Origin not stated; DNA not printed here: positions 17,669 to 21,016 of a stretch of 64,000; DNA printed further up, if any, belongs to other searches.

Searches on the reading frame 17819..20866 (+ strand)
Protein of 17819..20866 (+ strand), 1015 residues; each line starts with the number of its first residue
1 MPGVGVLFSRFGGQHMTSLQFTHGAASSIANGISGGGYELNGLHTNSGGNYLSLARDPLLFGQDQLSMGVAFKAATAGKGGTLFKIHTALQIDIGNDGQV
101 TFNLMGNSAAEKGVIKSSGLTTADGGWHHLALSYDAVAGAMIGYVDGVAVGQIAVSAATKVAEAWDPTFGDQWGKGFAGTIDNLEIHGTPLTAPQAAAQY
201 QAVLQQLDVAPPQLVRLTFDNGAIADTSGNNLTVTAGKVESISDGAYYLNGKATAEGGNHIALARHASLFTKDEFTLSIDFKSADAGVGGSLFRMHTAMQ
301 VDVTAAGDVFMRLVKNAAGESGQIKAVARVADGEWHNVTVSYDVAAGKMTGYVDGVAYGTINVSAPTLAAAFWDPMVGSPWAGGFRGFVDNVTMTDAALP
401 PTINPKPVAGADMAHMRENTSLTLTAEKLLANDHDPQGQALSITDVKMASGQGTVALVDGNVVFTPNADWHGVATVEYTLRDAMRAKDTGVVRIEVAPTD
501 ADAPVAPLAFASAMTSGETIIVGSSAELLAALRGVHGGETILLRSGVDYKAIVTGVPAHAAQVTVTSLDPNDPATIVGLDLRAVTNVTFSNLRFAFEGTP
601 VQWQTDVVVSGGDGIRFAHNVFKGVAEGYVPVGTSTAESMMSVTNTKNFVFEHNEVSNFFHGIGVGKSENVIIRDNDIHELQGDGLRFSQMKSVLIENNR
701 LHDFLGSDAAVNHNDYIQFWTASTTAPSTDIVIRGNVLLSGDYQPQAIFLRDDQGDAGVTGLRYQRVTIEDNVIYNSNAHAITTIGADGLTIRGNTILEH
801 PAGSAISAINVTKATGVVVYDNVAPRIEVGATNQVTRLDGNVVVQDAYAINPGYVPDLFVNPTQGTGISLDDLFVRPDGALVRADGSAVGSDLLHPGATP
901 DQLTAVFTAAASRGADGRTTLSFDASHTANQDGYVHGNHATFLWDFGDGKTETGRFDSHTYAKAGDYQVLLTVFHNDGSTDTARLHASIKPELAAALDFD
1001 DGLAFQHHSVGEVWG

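Call 101: search_protein_families(library=pfam, proteins=[window:17819-20866:+], max_evalue=0.00001)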
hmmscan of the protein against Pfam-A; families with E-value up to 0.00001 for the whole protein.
window:17819-20866:+ (1015 aa): 9 families
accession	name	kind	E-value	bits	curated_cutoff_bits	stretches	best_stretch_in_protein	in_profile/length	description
PF13385.13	Laminin_G_3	-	1.1e-25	91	27.6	2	48-195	3-149/151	Concanavalin A-like lectin/glucanases superfamily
PF17892.7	Cadherin_5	-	2e-20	72.9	26.5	1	404-496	2-97/98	Cadherin-like domain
PF17963.7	Big_9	-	5.4e-16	59.7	23.6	1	404-494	1-88/89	Bacterial Ig domain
PF13229.12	Beta_helix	-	1.7e-15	57.4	25.9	2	585-704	9-113/158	Right handed beta helix region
PF18911.6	PKD_4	-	2.5e-12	47.1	27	1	909-984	8-80/85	PKD domain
PF00801.26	PKD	-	3.7e-11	43.3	23.5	1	918-982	14-74/80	PKD domain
PF17803.7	Cadherin_4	-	2.1e-10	41.4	25.1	1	403-462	10-69/71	Bacterial cadherin-like domain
PF05048.19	NosD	-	5.5e-08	32.9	23.6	0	638-702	38-101/212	Periplasmic copper-binding protein (NosD)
PF02210.31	Laminin_G_2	-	4.4e-06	27.6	22.9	0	323-360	43-78/126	Laminin G domain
